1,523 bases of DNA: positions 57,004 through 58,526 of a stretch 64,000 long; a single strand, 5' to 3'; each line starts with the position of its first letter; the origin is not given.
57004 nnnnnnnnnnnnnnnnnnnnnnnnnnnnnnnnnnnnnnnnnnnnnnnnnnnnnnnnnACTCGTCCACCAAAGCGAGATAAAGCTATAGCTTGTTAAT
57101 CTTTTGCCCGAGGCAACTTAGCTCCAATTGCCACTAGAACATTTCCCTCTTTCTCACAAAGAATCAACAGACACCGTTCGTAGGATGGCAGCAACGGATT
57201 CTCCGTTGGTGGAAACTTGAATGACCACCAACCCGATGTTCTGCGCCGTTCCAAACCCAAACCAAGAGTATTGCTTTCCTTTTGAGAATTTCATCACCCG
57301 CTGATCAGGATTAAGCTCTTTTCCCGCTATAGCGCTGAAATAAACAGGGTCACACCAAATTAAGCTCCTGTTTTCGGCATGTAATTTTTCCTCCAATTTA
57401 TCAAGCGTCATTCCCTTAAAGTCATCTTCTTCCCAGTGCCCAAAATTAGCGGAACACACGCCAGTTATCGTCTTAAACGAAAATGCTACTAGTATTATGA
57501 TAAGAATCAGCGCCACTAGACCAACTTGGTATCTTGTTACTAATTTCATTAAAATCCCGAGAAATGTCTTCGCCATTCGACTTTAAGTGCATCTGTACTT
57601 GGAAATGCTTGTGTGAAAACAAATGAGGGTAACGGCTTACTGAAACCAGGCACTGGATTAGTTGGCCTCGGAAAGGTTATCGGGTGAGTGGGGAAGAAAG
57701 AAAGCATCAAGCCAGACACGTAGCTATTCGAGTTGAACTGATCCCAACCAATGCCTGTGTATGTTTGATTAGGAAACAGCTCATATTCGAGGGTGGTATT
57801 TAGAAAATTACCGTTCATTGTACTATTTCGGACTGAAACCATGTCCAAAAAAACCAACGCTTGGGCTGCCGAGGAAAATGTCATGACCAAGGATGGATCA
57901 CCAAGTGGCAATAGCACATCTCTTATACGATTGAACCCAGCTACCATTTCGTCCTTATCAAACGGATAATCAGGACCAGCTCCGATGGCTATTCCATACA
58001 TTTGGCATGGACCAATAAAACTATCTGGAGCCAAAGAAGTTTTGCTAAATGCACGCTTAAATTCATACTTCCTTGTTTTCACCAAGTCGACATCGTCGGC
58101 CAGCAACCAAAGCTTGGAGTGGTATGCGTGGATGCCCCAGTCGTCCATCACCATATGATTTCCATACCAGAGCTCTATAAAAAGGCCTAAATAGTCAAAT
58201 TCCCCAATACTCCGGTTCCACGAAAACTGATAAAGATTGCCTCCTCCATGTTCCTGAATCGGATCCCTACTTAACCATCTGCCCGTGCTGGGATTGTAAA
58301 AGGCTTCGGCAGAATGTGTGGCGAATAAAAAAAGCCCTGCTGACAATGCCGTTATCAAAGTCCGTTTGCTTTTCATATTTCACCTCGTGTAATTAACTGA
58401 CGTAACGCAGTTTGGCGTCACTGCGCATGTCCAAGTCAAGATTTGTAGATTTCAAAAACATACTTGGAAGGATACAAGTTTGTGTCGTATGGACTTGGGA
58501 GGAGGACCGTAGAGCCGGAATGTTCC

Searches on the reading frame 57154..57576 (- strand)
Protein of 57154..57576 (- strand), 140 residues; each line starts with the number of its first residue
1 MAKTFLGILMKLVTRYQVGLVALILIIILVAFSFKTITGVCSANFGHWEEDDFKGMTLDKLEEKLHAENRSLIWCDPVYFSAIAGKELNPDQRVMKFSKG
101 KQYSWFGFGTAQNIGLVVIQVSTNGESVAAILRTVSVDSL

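Call 5: search_protein_families(library=pfam, max_evalue=1, proteins=[window:57154-57576:-])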
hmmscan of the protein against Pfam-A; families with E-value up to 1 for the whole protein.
window:57154-57576:- (140 aa): 0 families

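Call 6: search_protein_families(library=ncbifam, max_evalue=1, proteins=[window:57154-57576:-])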
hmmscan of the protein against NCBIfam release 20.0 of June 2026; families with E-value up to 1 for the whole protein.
window:57154-57576:- (140 aa): 0 families

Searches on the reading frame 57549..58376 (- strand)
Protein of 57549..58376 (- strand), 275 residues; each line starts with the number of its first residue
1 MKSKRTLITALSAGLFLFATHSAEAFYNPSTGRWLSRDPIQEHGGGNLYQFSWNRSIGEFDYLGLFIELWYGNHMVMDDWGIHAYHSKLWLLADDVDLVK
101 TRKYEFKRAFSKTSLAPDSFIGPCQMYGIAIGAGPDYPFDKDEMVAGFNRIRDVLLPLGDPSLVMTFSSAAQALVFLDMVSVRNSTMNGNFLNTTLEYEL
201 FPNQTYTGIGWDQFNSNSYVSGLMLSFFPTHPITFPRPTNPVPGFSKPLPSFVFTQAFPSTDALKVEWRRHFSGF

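Call 5: search_protein_families(library=pfam, max_evalue=1, proteins=[window:57549-58376:-])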
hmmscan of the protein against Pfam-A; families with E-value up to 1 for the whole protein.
window:57549-58376:- (275 aa): 0 families

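Call 6: search_protein_families(library=ncbifam, max_evalue=1, proteins=[window:57549-58376:-])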
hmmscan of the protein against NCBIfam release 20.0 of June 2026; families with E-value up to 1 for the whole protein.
window:57549-58376:- (275 aa): 2 families
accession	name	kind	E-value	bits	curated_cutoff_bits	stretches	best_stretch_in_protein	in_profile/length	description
TIGR03696.1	Rhs_assc_core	domain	6.2e-08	33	32.5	1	26-65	37-76/76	RHS repeat-associated core domain-containing protein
NF041261.1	RHS_core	equivalog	0.0099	13.7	2000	1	24-65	1221-1261/1261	RHS element core protein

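Call 10: find_homologous_proteins(query=window:57549-58376:-)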
Query window:57549-58376:- (275 aa): 285 proteins with E <= 0.001 among 873 candidates; the best 120 are listed.
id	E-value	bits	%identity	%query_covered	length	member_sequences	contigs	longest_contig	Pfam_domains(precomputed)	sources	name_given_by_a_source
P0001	1.9e-188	642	100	100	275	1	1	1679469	-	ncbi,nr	ncbi:MAG: hypothetical protein M9920_16085 [Verrucomicrobiae bacterium]|nr:hypothetical protein [Ver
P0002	1.5e-78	282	52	100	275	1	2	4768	-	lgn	-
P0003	5.0e-75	270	51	100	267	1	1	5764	-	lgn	-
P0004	7.4e-75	270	53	92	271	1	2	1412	-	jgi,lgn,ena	-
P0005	2.1e-74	268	51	89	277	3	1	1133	-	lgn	-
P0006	8.2e-71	256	49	93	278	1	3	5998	-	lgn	-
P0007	1.1e-70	256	49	100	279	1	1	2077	-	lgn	-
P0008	3.9e-65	238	49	90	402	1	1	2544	-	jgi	jgi:RHS repeat-associated protein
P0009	1.2e-41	161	40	87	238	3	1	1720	-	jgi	jgi:hypothetical protein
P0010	1.9e-36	144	43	69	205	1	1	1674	-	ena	-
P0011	1.8e-14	72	59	24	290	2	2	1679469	PF09994.15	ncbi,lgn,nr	ncbi:MAG: hypothetical protein M9920_16095 [Verrucomicrobiae bacterium]|nr:hypothetical protein [Ver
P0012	1.4e-13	69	59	25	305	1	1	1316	-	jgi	-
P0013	2.8e-13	68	63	23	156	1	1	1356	-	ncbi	-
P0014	5.9e-13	67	54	25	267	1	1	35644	PF11579.14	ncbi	-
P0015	1.7e-12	65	69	19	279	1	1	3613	-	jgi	jgi:hypothetical protein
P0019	1.4e-11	62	62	21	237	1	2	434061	-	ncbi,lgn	-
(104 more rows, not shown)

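Call 14: find_encoding_contigs(protein=P0014, flank=10000, max_places=2)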
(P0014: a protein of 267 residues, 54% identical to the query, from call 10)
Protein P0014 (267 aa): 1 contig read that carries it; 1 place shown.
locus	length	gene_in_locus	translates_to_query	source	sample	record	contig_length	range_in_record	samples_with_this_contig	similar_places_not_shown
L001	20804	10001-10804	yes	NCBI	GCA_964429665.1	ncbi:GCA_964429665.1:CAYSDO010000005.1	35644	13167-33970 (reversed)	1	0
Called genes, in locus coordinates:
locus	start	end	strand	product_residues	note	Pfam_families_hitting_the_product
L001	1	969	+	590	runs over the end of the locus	-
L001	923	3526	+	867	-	-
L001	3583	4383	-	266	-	PF07963:N_methyl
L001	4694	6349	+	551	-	PF05593:RHS_repeat (faint), PF25023:TEN_YD-shell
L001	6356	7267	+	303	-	PF23598:LRR_14 (faint)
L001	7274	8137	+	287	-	-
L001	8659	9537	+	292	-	-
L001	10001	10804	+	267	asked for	PF11579:DUF3238 (weak)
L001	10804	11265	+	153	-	-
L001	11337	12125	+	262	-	-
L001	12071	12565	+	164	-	-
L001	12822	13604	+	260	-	-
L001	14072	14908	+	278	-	-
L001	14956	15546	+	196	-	-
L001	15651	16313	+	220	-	-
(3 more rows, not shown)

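Call 15: find_encoding_contigs(protein=P0019, flank=10000, max_places=2)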
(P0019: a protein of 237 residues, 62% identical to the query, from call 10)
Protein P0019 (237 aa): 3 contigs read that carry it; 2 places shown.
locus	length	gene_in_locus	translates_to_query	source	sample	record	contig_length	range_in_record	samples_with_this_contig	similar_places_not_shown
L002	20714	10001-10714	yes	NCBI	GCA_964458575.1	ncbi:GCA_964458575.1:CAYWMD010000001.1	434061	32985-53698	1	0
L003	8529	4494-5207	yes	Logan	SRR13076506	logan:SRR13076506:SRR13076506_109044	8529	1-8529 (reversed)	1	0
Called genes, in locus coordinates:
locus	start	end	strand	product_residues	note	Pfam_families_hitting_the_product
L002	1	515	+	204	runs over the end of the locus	PF00730:HhH-GPD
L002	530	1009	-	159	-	PF00893:Multi_Drug_Res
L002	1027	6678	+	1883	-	PF00082:Peptidase_S8, PF18911:PKD_4, PF00801:PKD, PF18911:PKD_4, PF13927:Ig_3, PF13927:Ig_3, PF18911:PKD_4, PF00801:PKD, +17 more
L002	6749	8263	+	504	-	PF25023:TEN_YD-shell (faint)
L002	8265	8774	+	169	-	-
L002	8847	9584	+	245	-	-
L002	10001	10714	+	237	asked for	-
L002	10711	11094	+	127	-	-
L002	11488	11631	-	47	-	-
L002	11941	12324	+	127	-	-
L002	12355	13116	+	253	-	-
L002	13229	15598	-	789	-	PF00144:Beta-lactamase, PF07075:NamZ_N, PF20732:NamZ_C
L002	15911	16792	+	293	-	PF13714:PEP_mutase, PF00463:ICL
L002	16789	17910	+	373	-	PF00285:Citrate_synt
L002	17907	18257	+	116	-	-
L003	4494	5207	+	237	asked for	-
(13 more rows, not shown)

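Call 38: search_protein_families(library=pfam, alignment_id=A2, max_evalue=0.001)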
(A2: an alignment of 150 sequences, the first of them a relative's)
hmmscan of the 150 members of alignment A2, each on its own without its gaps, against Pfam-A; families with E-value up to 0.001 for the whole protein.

A. member 1, P0001 (275 aa): 0 families

B. families by the number of members that match (of 150 scanned): 9 families
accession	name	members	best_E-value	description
PF09994.14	T6SS_Tle1-like_cat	3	5.3e-06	T6SS, Phospholipase effector Tle1-like, catalytic domain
PF03782.22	AMOP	2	6.2e-17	AMOP domain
PF11579.13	DUF3238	2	1.4e-05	Protein of unknown function (DUF3238)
PF22322.1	DUF6973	1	7e-18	Domain of unknown function (DUF6973)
PF06037.17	DUF922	1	3.3e-07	Bacterial protein of unknown function (DUF922)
PF07486.17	Hydrolase_2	1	5.1e-06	Cell Wall Hydrolase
PF09768.15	Peptidase_M76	1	6.9e-06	Peptidase M76 family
PF14252.11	DUF4347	1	8.8e-05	Domain of unknown function (DUF4347)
PF13688.12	Reprolysin_5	1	0.00015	Metallo-peptidase family M12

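Call 47: predict_structure(alignment_id=A3)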
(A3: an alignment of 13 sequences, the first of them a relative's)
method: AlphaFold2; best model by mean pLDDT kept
length: 275 residues; sequences in the alignment: 13
mean_pLDDT: 76.7   pTM: 0.73
mean pLDDT of the five models: 76.7, 71.3, 68.3, 65.8, 64.3
residues with pLDDT >= 90: 106; 70-90: 89; 50-70: 26; < 50: 54
segments of 3 or more residues with pLDDT < 50: 1-4, 14-25, 29-33, 35-64
pLDDT, mean of each block of 10 residues (from residue 1): 48 47 47 41 31 38 67 81 85 89 91 84 84 79 89 85 86 96 97 93 90 94 87 60 86 97 96 85
secondary structure, 60 per line:
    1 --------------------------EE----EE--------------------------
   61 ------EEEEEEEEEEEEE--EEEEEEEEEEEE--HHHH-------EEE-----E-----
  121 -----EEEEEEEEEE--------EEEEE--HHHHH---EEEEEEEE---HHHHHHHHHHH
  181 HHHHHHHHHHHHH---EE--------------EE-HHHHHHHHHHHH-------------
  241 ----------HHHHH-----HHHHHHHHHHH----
elements in order: E67-79 E82-93 H96-99 E107-109 E126-135 E144-148 H151-155 E159-166 H170-193 H216-227 H251-255 H261-271

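Call 49: fold_search(model_id=the predicted structure, library=pdb)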
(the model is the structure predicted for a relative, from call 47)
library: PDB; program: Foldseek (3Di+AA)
matches with E <= 10: 291; with E <= 0.001: 0
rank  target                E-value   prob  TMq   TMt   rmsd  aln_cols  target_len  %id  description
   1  5xyi_X                4.6e-01  0.04  0.10  0.15  17.4       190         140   13  Small subunit of Trichomonas vaginalis ribosome (released 2017-08-30)
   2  9i05_Al               5.2e-01  0.10  0.18  0.14  19.0       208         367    9  Cryo-EM structure of the large subunit of the mitochondrial ribosome from Toxoplasma gondii (released 2025-06-11)
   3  9e78_1S               5.5e-01  0.02  0.11  0.05  32.2       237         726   11  48-nm repeat of the Leishmania tarentolae doublet microtubule (released 2025-03-12)
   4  9g6k_Lp               5.8e-01  0.10  0.19  0.15  19.4       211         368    9  LSU structure derived from the LSU sample of the mitoribosome from T. gondii. (released 2024-12-11)
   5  8jov_0                6.6e-01  0.02  0.11  0.07  20.2       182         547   11  Portal-tail complex of phage GP4 (released 2023-11-01)
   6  8iyj_V                7.0e-01  0.08  0.15  0.09  21.1       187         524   12  Cryo-EM structure of the 48-nm repeat doublet microtubule from mouse sperm (released 2023-07-05)
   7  3lj5_A                7.9e-01  0.04  0.12  0.06  20.3       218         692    7  Full Length Bacteriophage P22 Portal Protein (released 2011-04-20)
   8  6zj3_SP               8.4e-01  0.03  0.10  0.14  17.4       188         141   11  Cryo-EM structure of the highly atypical cytoplasmic ribosome of Euglena gracilis (released 2020-10-07)
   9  8otz_Ab               8.4e-01  0.03  0.12  0.07  17.3       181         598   10  48-nm repeat of the native axonemal doublet microtubule from bovine sperm (released 2023-11-22)
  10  3r42_A                8.9e-01  0.06  0.12  0.18  20.3       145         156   10  Crystal structure of the yeast vps23 UEV domain in complex with a vps27 PSDP peptide (released 2011-05-04)
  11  7ung_W                9.4e-01  0.04  0.13  0.07  16.6       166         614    9  48-nm repeat of the human respiratory doublet microtubule (released 2022-10-05)
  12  6ybw_E                1.0e+00  0.04  0.13  0.19  17.6       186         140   11  Structure of a human 48S translational initiation complex - 40S body (released 2020-09-16)
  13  9e2g_0E               1.0e+00  0.03  0.13  0.06  31.1       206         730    9  Cryo-EM structure of 48 nm repeat of microtubule doublet from T. brucei flagellum (released 2025-03-12)
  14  2dch                  1.2e+00  0.12  0.14  0.17   4.9        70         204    7  Crystal structure of archaeal intron-encoded homing endonuclease I-Tsp061I (released 2006-07-06)
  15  8s0b_3                1.2e+00  0.01  0.07  0.04  21.1       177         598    8  H. sapiens MCM bound to double stranded DNA and ORC6 as part of the MCM-ORC complex (released 2024-10-02)
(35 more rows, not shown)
